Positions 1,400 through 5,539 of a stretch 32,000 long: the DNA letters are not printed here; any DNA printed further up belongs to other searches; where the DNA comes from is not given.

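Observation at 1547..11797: Two divergent paralogues of a ~1300-aa single-pass membrane protein with no recognisable enzymatic family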

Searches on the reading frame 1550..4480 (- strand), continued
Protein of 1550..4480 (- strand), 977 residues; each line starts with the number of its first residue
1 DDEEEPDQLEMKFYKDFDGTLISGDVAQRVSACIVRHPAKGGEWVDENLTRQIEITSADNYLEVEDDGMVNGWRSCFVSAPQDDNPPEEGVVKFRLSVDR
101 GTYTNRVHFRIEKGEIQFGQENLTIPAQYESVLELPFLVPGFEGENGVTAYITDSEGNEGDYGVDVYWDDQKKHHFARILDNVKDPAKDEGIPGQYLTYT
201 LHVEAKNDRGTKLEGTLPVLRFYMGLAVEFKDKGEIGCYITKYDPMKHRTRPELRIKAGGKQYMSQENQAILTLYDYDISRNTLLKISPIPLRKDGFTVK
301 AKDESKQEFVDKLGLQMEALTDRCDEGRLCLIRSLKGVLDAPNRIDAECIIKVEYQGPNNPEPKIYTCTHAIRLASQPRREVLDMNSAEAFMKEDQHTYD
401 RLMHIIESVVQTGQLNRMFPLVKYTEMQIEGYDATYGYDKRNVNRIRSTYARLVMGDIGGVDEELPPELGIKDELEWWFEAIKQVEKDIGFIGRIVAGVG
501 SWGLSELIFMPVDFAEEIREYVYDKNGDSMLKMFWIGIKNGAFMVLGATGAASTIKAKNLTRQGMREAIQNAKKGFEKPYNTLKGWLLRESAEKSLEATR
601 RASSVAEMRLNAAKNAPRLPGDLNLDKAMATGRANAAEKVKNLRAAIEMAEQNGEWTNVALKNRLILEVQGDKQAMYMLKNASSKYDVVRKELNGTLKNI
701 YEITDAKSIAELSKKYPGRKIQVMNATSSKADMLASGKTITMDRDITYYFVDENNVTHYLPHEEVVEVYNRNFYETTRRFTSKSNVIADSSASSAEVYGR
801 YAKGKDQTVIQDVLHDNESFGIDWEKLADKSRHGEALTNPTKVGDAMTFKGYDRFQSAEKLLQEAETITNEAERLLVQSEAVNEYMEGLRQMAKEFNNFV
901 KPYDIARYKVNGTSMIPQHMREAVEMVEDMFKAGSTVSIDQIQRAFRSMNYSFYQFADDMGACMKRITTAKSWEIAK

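Call 90: find_encoding_contigs(protein=P0049, flank=8000, max_places=1)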
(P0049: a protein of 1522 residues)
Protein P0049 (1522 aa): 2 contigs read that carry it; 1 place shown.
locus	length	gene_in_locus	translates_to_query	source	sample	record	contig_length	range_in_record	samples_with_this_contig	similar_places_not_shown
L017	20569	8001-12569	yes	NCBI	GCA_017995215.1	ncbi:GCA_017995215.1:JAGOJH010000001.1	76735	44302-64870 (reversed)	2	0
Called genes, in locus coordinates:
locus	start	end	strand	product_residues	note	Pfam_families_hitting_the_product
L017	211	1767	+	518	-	PF00474:SSF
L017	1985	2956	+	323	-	PF12849:PBP_like_2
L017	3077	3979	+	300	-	PF00528:BPD_transp_1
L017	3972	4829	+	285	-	PF00528:BPD_transp_1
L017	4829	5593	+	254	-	PF00005:ABC_tran, PF02463:SMC_N (faint), PF13401:AAA_22 (faint), PF13304:AAA_21 (faint)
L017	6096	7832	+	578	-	PF00990:GGDEF, PF00563:EAL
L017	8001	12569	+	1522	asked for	PF12773:DZR (weak), PF13240:Zn_Ribbon_1 (weak), PF13248:Zn_ribbon_3 (faint)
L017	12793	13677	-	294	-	PF00528:BPD_transp_1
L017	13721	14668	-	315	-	PF00528:BPD_transp_1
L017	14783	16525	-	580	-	-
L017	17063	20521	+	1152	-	PF00395:SLH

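Call 91: find_encoding_contigs(protein=P0160, flank=8000, max_places=1)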
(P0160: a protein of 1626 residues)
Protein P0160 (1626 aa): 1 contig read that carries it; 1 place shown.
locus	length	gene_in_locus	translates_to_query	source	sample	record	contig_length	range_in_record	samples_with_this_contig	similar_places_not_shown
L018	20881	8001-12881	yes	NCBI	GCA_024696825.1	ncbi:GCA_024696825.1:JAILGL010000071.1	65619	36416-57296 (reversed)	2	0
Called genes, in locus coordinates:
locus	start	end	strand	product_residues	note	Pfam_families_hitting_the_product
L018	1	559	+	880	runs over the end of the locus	PF00884:Sulfatase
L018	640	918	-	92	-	-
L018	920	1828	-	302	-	PF07179:SseB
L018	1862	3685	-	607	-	PF13230:GATase_4 (weak), PF13522:GATase_6, PF13537:GATase_7, PF01380:SIS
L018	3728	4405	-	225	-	PF08876:DUF1836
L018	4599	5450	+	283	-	PF01734:Patatin, PF19890:DUF6363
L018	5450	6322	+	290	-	PF01430:HSP33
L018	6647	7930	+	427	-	PF13240:Zn_Ribbon_1 (weak)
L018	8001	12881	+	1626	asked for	-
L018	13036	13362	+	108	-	PF14018:DUF4234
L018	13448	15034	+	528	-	PF17125:Methyltr_RsmF_N, PF01189:Methyltr_RsmB-F, PF13847:Methyltransf_31 (faint), PF17126:RsmF_methylt_CI, PF13636:Methyltranf_PUA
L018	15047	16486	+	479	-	PF08245:Mur_ligase_M, PF27239:FOL3_C, PF02875:Mur_ligase_C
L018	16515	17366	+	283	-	PF00809:Pterin_bind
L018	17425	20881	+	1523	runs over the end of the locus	PF14480:DNA_pol3_a_NI (weak), PF02811:PHP, PF00929:RNase_T, PF16473:Rv2179c-like (weak), PF07733:DNA_pol3_alpha, PF17657:DNA_pol3_finger, PF14579:HHH_6 (weak)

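Call 92: find_encoding_contigs(protein=P0039, flank=8000, max_places=1)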
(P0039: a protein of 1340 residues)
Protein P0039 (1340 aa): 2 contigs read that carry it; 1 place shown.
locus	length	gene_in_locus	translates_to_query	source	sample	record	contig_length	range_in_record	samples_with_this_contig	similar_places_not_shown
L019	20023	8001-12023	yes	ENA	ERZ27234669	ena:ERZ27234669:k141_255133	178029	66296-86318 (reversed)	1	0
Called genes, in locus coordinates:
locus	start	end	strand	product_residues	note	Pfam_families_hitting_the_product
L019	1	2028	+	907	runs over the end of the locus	PF01326:PPDK_N, PF00391:PEP-utilizers, PF02896:PEP-utilizers_C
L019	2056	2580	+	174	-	PF21857:DUF6913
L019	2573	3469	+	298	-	PF04018:VCA0040-like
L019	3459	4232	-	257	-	PF00596:Aldolase_II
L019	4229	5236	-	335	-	PF06379:RhaT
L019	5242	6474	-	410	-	PF06134:RhaA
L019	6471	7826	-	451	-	PF00370:FGGY_N, PF02782:FGGY_C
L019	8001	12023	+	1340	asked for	PF13240:Zn_Ribbon_1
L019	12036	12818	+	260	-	PF13240:Zn_Ribbon_1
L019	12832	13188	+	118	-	-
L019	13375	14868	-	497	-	-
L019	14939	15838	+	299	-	PF14697:Fer4_21 (faint), PF12838:Fer4_7 (faint), PF00037:Fer4 (weak), PF12837:Fer4_6 (faint), PF13187:Fer4_9 (faint), PF13237:Fer4_10 (faint), PF13484:Fer4_16 (faint)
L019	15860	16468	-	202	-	PF01327:Pep_deformylase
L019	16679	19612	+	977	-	PF13620:CarboxypepD_reg (weak), PF13715:CarbopepD_reg_2, PF07715:Plug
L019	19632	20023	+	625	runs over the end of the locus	PF14322:SusD-like_3, PF07980:SusD_RagB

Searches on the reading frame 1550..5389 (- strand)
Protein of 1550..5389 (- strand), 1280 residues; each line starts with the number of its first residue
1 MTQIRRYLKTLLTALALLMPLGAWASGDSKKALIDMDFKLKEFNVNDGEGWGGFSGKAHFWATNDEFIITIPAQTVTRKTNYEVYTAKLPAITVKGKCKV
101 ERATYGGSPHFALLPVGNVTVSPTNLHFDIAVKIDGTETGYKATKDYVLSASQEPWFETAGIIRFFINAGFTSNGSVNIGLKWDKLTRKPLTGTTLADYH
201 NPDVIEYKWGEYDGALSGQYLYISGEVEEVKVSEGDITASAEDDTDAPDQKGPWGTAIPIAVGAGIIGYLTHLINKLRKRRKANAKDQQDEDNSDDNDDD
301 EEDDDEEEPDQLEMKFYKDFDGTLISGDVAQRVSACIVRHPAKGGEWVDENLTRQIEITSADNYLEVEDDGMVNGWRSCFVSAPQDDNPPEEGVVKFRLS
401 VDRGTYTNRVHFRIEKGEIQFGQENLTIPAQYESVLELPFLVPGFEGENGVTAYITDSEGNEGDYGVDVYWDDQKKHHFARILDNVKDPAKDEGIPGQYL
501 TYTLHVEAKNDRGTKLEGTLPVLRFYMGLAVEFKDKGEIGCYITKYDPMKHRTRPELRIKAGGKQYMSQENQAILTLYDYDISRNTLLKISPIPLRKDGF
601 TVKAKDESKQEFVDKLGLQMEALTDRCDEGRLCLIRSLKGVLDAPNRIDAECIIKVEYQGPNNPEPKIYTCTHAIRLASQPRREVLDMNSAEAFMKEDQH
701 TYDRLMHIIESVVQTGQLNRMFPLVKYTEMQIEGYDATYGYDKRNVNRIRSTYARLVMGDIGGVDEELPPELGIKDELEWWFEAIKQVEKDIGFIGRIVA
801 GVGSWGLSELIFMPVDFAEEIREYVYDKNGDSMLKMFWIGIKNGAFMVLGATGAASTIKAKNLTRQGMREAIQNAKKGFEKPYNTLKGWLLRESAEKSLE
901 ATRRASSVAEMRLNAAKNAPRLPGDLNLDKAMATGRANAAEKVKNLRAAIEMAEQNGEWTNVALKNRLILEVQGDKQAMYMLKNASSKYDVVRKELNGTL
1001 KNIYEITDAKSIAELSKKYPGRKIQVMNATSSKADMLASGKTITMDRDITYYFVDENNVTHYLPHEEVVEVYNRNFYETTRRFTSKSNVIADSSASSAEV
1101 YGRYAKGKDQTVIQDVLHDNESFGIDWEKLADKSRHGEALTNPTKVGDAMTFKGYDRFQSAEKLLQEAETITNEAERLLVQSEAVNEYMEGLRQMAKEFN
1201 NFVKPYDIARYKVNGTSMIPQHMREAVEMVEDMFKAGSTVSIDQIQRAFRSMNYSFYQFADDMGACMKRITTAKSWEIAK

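Call 6: search_protein_families(library=pfam, proteins=[window:1550-5389:-], max_evalue=1)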
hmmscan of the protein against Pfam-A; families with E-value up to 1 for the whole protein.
window:1550-5389:- (1280 aa): 5 families
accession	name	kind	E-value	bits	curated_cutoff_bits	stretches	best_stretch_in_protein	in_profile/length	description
PF22222.1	Cpf1_PI-like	-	0.028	15.5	27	0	660-710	2-51/91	CRISPR-associated endonuclease Cpf1 PI domain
PF14851.11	FAM176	-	0.038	14.2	31.5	1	279-328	57-109/152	FAM176 family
PF15345.11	TMEM51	-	0.089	13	25.5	1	255-316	61-123/237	Transmembrane protein 51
PF06524.17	NOA36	-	0.14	11.9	32.6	1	280-311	266-297/306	NOA36 protein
PF03517.19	Voldacs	-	0.17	12.4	22.1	1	288-337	58-106/138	Regulator of volume decrease after cellular swelling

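Call 7: search_protein_families(library=ncbifam, proteins=[window:1550-5389:-], max_evalue=1)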
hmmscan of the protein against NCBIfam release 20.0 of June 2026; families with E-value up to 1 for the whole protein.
window:1550-5389:- (1280 aa): 1 family
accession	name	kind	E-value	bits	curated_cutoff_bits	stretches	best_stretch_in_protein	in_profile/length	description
NF002624.0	PRK02290.1-2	equivalog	0.036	12.8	569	1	980-1047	138-205/361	3-dehydroquinate synthase II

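Call 9: search_protein_families(library=padloc, proteins=[window:1550-5389:-], max_evalue=1)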
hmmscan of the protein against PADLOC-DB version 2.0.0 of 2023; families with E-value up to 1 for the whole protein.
window:1550-5389:- (1280 aa): 0 families

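Call 10: search_protein_families(library=phrogs, proteins=[window:1550-5389:-], max_evalue=1)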
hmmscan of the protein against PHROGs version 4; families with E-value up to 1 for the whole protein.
window:1550-5389:- (1280 aa): 1 family
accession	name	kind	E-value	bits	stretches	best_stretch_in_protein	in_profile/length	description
phrog_7340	-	unknown function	0.27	12.4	1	1150-1195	39-83/88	-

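Call 11: search_solved_structures(query=window:1550-5389:-, max_evalue=10)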
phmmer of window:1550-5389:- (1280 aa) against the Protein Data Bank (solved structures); distinct sequences matched with E-value up to 10: 7.
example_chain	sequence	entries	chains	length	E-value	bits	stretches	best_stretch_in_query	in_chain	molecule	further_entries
2pm6_A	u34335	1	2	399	0.17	12.6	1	282-343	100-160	Protein transport protein SEC31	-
2pm7_A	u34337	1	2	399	0.19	12.5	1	282-343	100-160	Protein transport protein SEC31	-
9dlx_H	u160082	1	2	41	0.6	10.9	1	265-308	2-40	Actin nucleation-promoting factor WASL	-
9dlz_H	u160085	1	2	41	0.99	10.1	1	265-308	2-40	WASP like actin nucleation promoting factor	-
7t5q_I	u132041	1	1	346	1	10.1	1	261-308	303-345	F-actin-capping protein subunit alpha-1/Actin nucleation-promoting factor WASL chimera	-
7t5q_J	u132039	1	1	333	1.1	10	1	261-308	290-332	F-actin-capping protein subunit beta/Actin nucleation-promoting factor WASL chimera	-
6uhc_H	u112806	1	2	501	1.9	9.2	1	261-308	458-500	Neural Wiskott-Aldrich syndrome protein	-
